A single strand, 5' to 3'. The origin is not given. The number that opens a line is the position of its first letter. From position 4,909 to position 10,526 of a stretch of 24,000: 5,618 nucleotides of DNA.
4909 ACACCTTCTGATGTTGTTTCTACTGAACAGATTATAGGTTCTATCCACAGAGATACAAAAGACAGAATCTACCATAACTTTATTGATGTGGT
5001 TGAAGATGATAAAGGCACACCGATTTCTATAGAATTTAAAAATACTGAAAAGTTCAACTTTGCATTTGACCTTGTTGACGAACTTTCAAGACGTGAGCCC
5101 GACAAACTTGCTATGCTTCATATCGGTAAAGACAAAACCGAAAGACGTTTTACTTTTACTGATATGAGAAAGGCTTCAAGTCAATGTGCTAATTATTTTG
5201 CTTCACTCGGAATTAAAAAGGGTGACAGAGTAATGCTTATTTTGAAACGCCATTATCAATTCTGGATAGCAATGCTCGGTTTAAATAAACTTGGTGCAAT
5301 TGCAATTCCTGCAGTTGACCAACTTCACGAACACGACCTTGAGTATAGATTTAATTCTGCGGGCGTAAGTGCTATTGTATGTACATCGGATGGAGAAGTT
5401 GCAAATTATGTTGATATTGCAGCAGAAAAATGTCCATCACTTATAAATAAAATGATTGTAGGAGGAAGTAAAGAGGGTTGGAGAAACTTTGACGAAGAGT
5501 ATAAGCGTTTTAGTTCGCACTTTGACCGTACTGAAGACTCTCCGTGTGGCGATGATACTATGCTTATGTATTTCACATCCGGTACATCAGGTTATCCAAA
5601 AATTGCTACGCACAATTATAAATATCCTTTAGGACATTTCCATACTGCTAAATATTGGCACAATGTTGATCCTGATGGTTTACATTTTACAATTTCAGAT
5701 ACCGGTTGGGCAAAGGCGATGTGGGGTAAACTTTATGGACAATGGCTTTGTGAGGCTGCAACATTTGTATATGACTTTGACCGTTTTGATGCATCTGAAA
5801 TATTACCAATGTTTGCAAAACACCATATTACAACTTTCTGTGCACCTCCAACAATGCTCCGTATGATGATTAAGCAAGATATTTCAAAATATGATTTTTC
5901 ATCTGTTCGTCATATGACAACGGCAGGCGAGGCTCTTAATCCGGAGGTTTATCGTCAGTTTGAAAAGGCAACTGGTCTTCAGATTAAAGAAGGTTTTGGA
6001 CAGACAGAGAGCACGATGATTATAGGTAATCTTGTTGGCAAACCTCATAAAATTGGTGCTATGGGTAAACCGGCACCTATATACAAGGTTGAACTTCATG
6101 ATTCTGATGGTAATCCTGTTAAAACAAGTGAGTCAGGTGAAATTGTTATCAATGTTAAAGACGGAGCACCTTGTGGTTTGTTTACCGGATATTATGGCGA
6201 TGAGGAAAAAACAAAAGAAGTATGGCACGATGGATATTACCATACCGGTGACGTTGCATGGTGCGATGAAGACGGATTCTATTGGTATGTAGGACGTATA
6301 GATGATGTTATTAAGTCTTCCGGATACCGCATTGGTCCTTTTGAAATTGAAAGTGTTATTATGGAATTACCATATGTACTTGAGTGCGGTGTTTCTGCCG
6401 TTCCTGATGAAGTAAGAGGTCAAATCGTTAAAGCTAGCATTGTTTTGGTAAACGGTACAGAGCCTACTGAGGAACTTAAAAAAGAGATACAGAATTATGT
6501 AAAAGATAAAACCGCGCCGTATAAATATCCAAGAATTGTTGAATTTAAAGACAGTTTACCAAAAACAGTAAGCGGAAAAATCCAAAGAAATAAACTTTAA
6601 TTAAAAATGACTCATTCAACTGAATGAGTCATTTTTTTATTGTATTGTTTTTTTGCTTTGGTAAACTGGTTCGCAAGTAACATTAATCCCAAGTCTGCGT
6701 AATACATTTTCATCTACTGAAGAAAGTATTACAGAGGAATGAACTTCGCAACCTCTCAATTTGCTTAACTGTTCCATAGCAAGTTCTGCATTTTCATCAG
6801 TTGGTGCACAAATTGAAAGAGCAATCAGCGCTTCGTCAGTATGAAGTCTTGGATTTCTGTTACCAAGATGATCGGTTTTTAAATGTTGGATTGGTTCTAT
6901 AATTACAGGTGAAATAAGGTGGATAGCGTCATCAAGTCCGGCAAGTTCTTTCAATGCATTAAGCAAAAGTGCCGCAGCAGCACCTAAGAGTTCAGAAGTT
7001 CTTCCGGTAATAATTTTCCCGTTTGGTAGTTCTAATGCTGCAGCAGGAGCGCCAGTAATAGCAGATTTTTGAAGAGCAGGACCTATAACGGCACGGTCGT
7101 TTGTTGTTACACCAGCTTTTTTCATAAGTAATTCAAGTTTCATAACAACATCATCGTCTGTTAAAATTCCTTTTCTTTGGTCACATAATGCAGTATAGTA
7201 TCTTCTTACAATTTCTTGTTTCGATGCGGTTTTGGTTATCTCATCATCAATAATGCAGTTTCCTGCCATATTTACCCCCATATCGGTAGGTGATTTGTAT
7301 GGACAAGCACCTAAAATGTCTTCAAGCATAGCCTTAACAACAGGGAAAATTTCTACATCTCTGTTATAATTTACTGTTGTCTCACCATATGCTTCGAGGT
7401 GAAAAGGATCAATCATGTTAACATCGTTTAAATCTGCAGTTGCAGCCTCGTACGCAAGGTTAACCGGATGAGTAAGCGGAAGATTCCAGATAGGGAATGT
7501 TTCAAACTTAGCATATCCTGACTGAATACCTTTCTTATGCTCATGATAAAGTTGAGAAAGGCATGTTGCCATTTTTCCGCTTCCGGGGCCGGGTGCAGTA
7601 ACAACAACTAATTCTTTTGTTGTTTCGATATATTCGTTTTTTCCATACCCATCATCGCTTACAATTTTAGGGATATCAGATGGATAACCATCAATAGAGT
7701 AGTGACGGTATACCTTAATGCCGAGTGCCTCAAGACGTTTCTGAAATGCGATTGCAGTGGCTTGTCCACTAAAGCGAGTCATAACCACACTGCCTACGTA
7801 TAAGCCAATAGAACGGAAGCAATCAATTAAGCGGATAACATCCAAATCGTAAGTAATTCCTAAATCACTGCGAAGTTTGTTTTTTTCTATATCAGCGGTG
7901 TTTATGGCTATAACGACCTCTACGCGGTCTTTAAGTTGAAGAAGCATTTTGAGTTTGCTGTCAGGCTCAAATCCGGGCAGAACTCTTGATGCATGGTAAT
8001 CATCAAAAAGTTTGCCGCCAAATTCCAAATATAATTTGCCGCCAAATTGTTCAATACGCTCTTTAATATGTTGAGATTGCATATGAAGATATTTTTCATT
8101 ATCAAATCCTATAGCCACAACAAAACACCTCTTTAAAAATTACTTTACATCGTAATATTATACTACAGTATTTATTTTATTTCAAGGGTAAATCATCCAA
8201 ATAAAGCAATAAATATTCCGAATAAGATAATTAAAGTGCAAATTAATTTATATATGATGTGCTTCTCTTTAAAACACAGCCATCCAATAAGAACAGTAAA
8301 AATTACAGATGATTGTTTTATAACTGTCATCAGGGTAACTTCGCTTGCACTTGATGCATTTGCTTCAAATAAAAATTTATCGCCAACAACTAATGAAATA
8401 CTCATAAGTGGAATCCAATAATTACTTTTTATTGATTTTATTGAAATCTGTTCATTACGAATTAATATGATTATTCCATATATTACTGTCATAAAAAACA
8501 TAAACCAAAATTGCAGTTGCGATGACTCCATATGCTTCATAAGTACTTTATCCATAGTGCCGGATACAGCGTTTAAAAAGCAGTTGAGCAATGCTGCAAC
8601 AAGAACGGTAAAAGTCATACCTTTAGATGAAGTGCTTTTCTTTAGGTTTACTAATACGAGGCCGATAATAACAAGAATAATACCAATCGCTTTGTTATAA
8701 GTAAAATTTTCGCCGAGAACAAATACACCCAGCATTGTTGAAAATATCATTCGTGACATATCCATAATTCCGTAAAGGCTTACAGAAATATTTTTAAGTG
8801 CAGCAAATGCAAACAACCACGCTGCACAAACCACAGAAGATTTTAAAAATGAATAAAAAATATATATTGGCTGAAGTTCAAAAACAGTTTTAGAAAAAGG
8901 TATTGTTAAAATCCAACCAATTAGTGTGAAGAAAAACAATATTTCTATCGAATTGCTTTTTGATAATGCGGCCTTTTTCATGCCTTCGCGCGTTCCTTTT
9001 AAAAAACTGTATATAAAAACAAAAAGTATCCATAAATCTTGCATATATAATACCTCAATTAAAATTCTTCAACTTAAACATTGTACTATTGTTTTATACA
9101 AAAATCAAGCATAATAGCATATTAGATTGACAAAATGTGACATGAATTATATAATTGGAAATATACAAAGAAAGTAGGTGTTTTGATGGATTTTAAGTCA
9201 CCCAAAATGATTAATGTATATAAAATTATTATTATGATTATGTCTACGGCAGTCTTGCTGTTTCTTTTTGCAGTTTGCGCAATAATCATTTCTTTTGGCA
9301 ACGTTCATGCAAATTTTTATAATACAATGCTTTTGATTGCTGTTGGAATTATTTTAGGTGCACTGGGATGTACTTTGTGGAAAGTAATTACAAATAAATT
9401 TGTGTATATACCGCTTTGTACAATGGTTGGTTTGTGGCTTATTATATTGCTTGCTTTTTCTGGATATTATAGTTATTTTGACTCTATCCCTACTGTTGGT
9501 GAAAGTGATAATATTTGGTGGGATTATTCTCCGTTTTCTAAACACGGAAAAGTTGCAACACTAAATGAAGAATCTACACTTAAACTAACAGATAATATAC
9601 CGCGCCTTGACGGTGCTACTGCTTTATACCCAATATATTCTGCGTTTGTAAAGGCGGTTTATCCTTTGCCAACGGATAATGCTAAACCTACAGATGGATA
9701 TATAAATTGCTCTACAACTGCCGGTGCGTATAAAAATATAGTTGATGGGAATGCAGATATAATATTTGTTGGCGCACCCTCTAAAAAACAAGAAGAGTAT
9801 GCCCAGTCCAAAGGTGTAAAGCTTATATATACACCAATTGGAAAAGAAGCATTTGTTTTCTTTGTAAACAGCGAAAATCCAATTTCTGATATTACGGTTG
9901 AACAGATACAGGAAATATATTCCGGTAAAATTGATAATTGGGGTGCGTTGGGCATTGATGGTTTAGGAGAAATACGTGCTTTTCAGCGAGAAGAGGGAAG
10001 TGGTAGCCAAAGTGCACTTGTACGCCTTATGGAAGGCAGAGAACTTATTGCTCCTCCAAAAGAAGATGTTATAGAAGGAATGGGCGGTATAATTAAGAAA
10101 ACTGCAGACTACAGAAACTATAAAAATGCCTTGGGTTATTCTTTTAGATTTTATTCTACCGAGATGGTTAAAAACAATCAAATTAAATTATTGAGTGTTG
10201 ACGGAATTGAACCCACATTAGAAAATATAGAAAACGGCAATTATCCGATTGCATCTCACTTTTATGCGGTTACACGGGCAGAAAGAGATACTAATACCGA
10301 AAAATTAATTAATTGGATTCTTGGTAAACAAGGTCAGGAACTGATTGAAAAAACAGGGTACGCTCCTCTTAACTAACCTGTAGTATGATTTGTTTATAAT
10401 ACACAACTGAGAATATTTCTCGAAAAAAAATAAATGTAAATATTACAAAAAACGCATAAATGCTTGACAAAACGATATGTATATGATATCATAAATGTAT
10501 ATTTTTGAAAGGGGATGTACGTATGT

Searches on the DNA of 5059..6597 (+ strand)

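Call 57: search_rna_families(sources=[L117, L127, L156, L159, L105], threshold=gathering, show_alignments=6)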
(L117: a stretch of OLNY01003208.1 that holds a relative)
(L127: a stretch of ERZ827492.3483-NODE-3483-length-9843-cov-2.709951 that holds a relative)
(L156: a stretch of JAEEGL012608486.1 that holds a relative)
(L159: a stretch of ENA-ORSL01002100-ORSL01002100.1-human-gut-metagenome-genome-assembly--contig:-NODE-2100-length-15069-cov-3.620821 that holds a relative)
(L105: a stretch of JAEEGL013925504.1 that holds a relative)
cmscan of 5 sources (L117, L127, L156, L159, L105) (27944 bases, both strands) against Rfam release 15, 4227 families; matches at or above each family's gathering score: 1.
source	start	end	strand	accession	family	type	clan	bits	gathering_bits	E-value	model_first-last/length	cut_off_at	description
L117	1482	1721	+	RF00230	T-box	Cis-reg; leader;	-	100.8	93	2.1e-21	1-219/219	no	T-box leader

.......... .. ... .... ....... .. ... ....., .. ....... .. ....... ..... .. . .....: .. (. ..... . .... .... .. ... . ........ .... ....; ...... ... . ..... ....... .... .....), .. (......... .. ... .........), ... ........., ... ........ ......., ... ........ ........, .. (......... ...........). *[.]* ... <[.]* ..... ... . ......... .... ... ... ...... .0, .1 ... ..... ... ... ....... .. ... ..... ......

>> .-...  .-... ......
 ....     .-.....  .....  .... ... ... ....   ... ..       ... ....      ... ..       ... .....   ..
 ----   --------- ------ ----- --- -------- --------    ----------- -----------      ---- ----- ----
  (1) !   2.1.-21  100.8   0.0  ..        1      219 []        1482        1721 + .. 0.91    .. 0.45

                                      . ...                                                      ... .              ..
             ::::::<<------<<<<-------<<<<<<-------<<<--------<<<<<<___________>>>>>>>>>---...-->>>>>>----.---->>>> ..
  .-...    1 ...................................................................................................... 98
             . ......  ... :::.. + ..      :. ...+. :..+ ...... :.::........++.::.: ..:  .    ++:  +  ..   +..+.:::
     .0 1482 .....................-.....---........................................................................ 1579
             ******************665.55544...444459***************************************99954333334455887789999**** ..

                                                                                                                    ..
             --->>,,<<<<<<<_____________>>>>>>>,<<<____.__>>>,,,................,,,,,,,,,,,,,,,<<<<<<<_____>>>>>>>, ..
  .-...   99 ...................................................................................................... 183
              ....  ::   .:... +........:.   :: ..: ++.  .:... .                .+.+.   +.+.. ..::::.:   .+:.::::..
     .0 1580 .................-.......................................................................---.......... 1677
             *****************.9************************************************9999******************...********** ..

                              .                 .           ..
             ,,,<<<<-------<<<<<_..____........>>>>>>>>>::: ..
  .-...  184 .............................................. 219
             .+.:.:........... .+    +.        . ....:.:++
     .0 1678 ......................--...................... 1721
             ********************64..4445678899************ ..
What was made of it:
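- Most T-boxes in the metagenome set score below Rfam's gathering threshold: only 1 of about 6 in five loci passed (call 57).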

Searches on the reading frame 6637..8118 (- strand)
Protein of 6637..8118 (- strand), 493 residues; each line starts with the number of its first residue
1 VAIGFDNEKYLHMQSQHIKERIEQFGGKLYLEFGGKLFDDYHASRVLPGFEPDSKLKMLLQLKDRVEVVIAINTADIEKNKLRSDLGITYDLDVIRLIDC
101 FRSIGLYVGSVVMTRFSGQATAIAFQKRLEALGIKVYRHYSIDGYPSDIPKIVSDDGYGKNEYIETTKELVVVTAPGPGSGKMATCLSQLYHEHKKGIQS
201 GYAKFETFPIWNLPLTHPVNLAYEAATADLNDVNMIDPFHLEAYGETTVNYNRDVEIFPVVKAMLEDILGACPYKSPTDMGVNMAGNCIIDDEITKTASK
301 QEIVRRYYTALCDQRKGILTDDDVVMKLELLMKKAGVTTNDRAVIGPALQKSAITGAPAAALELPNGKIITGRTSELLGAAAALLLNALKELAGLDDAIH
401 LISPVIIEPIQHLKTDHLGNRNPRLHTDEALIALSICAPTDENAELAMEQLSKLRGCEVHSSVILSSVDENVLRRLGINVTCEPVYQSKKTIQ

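Call 7: search_protein_families(library=pfam, proteins=[window:6637-8118:-], max_evalue=0.001)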
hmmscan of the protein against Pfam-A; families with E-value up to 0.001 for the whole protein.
window:6637-8118:- (493 aa): 2 families
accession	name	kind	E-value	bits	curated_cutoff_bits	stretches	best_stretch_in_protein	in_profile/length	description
PF08903.17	DUF1846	-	1.2e-184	613.2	27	1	3-335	1-332/333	Domain of unknown function DUF1846, N-terminal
PF20921.3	DUF1846_C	-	1.6e-69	232.9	27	1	340-490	1-151/153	Domain of unknown function DUF1846, C-terminal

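Call 8: search_protein_families(library=ncbifam, proteins=[window:6637-8118:-], max_evalue=0.00001)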
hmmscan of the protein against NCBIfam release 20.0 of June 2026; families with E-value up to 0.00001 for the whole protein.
window:6637-8118:- (493 aa): 1 family
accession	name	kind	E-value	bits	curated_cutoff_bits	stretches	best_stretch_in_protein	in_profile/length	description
NF010184.0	PRK13663.1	equivalog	1.6e-253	841.8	631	1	1-491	2-491/494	hypothetical protein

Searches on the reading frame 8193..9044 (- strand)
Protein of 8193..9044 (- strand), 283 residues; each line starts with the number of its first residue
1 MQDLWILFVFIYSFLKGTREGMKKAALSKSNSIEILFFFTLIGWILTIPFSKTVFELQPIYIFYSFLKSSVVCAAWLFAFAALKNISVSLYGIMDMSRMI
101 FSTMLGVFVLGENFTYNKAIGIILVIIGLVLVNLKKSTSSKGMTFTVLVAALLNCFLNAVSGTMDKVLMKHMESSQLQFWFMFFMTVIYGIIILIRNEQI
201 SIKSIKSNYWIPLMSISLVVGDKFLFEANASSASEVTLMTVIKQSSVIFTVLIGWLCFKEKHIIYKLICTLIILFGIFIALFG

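Call 7: search_protein_families(library=pfam, proteins=[window:8193-9044:-], max_evalue=0.001)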
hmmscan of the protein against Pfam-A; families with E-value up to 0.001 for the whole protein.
window:8193-9044:- (283 aa): 2 families
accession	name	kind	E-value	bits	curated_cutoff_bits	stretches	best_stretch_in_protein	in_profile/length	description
PF00892.27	EamA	-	2e-21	77.1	28.2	2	4-133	2-134/135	EamA-like transporter family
PF03151.22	TPT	-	1.1e-05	25.4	30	0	61-195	64-193/291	Triose-phosphate Transporter family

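Call 8: search_protein_families(library=ncbifam, proteins=[window:8193-9044:-], max_evalue=0.00001)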
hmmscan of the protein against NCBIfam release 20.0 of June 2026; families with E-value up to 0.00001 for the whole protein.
window:8193-9044:- (283 aa): 2 families
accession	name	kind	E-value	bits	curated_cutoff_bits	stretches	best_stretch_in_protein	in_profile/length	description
TIGR03340.1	phn_DUF6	hypoth_equivalog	6.5e-11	42.4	288.15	1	64-279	68-280/281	phosphonate utilization associated putative membrane protein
TIGR00950.1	2A78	equivalog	1.6e-06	27.8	230.2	0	33-276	19-262/264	carboxylate/amino acid/amine transporter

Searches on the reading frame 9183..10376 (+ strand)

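Call 7: search_protein_families(library=pfam, proteins=[window:9183-10376:+], max_evalue=0.001)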
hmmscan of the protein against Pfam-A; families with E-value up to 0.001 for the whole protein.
window:9183-10376:+ (397 aa): 1 family
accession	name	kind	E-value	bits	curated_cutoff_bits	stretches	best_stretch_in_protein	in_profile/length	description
PF12849.12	PBP_like_2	-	2.8e-24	86.7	27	1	142-380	14-264/267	PBP superfamily domain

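Call 8: search_protein_families(library=ncbifam, proteins=[window:9183-10376:+], max_evalue=0.00001)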
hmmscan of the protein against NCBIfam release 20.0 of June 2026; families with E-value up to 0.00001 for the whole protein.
window:9183-10376:+ (397 aa): 1 family
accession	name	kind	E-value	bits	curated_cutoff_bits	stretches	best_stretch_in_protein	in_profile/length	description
TIGR02136.1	ptsS_2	subfamily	8.8e-33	113.7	206.6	1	133-396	32-295/295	phosphate ABC transporter substrate-binding protein PstS family protein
